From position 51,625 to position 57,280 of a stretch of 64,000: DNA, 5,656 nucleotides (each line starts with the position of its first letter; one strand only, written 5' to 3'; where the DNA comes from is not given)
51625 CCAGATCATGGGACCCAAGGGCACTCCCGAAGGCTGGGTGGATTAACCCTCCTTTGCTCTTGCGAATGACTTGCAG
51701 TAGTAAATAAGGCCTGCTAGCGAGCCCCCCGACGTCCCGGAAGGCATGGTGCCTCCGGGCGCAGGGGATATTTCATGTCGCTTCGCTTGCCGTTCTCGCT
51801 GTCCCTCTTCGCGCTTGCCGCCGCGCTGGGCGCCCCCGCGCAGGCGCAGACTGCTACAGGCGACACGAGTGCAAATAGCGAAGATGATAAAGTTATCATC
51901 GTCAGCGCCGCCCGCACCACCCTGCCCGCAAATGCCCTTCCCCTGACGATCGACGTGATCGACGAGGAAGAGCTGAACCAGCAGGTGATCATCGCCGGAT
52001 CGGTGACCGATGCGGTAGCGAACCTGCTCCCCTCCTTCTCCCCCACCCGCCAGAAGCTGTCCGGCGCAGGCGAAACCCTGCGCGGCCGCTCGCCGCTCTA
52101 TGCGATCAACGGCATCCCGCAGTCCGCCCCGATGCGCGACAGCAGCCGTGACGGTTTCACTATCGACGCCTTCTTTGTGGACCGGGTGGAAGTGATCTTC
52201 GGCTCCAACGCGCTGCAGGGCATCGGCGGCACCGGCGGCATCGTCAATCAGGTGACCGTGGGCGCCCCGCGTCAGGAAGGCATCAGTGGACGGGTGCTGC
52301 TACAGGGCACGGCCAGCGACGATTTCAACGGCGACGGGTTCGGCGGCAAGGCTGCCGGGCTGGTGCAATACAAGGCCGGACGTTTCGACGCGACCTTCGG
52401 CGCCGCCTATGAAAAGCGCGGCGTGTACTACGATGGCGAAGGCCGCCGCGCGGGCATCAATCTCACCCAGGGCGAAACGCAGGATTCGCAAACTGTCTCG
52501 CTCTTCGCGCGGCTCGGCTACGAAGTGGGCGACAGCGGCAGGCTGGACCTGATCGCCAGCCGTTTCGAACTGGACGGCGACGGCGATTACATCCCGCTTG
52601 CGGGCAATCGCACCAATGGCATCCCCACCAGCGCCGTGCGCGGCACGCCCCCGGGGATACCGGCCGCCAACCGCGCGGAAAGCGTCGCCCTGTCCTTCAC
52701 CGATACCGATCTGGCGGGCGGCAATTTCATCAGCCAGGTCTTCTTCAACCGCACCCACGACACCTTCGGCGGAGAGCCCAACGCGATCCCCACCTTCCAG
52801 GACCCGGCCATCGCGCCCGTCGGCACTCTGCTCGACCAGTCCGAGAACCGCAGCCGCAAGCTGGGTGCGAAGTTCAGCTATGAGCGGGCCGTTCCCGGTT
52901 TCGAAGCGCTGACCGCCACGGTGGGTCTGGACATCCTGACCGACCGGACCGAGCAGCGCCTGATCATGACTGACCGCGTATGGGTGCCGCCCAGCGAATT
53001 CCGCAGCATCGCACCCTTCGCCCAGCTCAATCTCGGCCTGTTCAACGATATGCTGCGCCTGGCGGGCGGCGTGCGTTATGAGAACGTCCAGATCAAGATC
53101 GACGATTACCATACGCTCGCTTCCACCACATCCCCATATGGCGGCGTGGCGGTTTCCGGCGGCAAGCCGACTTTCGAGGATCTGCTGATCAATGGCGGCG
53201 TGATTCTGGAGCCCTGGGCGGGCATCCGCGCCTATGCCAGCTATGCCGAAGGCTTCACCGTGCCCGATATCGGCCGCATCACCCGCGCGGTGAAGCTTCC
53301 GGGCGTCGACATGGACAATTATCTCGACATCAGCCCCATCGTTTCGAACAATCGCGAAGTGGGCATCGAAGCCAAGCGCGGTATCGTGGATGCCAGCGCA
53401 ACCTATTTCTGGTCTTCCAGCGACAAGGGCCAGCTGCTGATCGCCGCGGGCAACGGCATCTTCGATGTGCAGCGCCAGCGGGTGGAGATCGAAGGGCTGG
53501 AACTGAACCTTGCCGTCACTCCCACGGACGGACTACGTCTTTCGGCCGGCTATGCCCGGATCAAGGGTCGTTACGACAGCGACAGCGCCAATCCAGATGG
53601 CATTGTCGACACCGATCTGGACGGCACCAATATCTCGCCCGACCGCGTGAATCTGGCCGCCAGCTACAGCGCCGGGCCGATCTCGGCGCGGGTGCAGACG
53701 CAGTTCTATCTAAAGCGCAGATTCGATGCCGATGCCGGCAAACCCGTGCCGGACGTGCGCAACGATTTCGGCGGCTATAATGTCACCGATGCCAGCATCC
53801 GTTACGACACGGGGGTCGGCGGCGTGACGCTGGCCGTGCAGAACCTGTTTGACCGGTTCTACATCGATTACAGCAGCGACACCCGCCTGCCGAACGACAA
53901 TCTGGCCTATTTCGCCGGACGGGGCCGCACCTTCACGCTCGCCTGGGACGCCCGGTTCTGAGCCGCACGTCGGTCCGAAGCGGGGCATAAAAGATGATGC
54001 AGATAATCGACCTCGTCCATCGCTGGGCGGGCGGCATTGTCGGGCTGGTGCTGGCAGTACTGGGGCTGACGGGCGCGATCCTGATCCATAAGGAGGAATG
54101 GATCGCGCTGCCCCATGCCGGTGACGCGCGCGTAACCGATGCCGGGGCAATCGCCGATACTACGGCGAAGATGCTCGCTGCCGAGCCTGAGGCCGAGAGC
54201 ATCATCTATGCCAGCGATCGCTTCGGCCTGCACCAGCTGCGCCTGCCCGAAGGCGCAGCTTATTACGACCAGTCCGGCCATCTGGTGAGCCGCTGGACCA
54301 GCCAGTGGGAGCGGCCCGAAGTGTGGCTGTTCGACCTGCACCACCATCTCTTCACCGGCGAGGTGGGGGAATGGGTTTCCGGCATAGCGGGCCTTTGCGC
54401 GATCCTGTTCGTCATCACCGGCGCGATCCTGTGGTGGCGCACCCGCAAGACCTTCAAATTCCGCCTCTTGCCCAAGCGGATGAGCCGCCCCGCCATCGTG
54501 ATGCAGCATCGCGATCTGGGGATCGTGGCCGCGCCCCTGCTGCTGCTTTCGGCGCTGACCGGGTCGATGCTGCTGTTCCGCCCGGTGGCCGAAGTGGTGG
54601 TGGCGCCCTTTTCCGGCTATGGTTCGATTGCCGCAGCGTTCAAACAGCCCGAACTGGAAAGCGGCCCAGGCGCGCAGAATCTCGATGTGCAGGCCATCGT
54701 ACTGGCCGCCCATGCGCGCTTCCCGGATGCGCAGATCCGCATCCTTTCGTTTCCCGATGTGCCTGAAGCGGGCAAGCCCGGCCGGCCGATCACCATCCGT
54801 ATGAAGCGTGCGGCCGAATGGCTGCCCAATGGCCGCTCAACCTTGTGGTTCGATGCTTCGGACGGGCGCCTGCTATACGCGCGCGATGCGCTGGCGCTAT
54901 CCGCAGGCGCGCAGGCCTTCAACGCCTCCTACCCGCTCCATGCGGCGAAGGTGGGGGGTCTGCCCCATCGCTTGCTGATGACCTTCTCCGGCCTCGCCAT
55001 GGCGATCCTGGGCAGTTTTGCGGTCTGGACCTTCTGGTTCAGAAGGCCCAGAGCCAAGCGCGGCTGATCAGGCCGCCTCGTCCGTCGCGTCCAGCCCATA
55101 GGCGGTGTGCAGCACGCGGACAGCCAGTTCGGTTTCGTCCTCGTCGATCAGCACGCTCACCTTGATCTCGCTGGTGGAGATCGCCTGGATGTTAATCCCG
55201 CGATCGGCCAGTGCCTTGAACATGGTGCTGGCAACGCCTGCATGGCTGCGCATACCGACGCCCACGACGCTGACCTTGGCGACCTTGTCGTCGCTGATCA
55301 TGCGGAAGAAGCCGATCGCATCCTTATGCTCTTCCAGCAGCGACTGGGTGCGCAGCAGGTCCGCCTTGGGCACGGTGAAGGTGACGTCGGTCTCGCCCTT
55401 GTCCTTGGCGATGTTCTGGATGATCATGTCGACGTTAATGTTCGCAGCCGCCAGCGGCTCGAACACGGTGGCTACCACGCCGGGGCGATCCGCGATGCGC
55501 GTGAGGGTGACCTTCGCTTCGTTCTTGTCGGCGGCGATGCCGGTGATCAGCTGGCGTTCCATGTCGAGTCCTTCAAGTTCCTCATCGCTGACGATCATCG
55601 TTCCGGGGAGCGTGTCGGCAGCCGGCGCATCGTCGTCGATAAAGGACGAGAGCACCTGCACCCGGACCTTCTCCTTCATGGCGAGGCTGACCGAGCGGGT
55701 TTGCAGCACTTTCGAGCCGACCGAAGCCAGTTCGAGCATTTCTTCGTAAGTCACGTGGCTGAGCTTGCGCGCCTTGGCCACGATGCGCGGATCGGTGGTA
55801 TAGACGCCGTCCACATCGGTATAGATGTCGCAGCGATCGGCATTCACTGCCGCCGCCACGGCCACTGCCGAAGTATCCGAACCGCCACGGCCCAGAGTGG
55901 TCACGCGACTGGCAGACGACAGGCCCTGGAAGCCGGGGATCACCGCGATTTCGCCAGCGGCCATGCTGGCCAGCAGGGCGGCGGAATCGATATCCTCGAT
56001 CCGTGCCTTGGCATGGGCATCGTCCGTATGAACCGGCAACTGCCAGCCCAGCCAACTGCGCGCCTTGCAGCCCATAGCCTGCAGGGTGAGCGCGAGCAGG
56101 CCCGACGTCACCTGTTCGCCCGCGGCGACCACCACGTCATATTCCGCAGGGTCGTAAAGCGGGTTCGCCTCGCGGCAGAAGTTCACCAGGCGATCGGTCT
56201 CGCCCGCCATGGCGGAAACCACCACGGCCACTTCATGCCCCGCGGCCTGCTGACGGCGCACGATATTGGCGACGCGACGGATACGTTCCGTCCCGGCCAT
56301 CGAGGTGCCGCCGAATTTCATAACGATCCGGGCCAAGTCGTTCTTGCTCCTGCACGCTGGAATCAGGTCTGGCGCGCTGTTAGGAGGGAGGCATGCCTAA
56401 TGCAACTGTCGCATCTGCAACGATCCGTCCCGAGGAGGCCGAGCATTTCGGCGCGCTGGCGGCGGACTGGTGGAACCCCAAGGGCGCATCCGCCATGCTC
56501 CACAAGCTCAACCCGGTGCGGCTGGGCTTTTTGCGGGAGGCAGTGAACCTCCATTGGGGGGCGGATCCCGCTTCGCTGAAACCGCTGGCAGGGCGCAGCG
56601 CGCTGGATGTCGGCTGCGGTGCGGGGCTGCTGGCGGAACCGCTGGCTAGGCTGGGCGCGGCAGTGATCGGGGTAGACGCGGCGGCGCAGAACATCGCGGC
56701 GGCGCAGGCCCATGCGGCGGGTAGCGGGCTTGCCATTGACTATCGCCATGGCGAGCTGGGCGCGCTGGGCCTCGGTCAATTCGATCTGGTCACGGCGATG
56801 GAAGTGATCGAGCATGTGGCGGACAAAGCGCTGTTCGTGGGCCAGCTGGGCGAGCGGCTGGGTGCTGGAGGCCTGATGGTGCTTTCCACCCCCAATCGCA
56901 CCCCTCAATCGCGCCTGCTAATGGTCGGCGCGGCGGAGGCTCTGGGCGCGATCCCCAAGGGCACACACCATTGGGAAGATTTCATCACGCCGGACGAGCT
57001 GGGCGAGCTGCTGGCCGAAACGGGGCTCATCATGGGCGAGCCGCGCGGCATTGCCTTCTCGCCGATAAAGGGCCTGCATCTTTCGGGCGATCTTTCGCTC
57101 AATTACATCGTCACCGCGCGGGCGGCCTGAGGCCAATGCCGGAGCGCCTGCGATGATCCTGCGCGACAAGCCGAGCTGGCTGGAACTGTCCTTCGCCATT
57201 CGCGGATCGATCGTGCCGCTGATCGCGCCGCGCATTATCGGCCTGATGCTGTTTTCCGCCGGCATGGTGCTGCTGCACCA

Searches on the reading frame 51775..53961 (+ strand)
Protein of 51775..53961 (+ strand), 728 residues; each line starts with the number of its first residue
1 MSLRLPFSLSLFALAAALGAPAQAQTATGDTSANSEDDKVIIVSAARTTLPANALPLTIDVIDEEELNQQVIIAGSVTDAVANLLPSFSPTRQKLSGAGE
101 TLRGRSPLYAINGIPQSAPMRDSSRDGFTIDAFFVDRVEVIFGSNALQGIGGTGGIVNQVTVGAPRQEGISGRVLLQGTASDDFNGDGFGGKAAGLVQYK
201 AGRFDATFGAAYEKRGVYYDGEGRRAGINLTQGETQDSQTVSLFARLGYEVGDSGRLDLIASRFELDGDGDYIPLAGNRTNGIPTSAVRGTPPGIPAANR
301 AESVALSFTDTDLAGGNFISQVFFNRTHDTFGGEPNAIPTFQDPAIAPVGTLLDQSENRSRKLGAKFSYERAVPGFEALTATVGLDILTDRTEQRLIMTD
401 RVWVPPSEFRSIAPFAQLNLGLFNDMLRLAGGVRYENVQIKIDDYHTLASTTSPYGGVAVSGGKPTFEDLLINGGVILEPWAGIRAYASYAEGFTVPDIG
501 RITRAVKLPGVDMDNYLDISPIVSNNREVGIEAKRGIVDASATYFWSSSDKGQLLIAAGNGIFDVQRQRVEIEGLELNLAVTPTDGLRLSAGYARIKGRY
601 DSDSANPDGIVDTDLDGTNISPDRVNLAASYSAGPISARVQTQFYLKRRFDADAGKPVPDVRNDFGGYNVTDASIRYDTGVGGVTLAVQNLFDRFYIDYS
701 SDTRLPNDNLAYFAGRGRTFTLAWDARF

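Call 14: search_protein_families(library=pfam, proteins=[window:51775-53961:+], max_evalue=0.00001)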
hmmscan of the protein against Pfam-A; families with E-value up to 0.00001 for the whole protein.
window:51775-53961:+ (728 aa): 2 families
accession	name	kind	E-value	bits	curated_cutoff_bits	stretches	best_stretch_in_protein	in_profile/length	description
PF00593.30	TonB_dep_Rec_b-barrel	-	1.6e-27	97.9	27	1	264-691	13-436/436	TonB dependent receptor-like, beta-barrel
PF07715.20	Plug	-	2.8e-11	44.3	23.9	1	54-156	4-107/107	TonB-dependent Receptor Plug Domain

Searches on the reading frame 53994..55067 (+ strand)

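Call 14: search_protein_families(library=pfam, proteins=[window:53994-55067:+], max_evalue=0.00001)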
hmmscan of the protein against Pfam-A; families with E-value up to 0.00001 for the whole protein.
window:53994-55067:+ (357 aa): 1 family
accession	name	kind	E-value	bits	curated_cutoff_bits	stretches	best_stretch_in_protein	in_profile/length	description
PF03929.21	PepSY_TM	-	1.8e-37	130.2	28.8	1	8-350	3-294/295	PepSY-associated TM region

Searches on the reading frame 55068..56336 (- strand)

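Call 45: search_protein_families(library=pfam, proteins=[window:55068-56336:-], max_evalue=0.00001)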
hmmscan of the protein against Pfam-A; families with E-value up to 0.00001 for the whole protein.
window:55068-56336:- (422 aa): 5 families
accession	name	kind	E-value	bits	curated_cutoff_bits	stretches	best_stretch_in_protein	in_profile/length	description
PF00696.33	AA_kinase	-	2.5e-47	162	24.9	1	3-229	2-233/234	Amino acid kinase family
PF22468.2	ACT_9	-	1.3e-35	121.4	27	2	355-412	1-60/61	ACT domain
PF13840.12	ACT_7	-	2.5e-23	82.1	27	1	348-410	2-64/65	ACT domain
PF01842.31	ACT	-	4e-20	71.7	27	2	279-341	5-65/66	ACT domain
PF22629.2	ACT_AHAS_ss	-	5.2e-06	27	27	0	282-326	6-49/67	AHAS small subunit-like ACT domain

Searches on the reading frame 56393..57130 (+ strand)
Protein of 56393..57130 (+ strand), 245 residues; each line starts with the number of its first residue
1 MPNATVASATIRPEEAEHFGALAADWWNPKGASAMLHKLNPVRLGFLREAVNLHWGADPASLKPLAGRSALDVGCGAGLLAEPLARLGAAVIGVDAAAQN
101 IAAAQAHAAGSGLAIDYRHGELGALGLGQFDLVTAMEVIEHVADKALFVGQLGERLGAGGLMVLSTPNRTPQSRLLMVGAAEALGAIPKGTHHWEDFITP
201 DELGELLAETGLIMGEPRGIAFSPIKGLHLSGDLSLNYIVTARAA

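Call 45: search_protein_families(library=pfam, proteins=[window:56393-57130:+], max_evalue=0.00001)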
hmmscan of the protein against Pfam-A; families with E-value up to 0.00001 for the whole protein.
window:56393-57130:+ (245 aa): 6 families
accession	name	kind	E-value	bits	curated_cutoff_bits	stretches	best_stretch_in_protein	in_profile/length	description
PF13489.12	Methyltransf_23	-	1.6e-19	70.7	27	1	62-212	18-159/164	Methyltransferase domain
PF08241.18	Methyltransf_11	-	9.8e-16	58.6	21.2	1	71-163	1-94/95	Methyltransferase domain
PF13649.12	Methyltransf_25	-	3.8e-14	53.6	27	1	71-146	2-81/97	Methyltransferase domain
PF08242.18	Methyltransf_12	-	1.1e-13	52.2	30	1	71-161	1-97/98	Methyltransferase domain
PF13847.12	Methyltransf_31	-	8e-12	45.5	27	1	68-210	5-144/145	Methyltransferase domain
PF02353.26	CMAS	-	5.9e-06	26.2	27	1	66-168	62-168/273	Mycolic acid cyclopropane synthetase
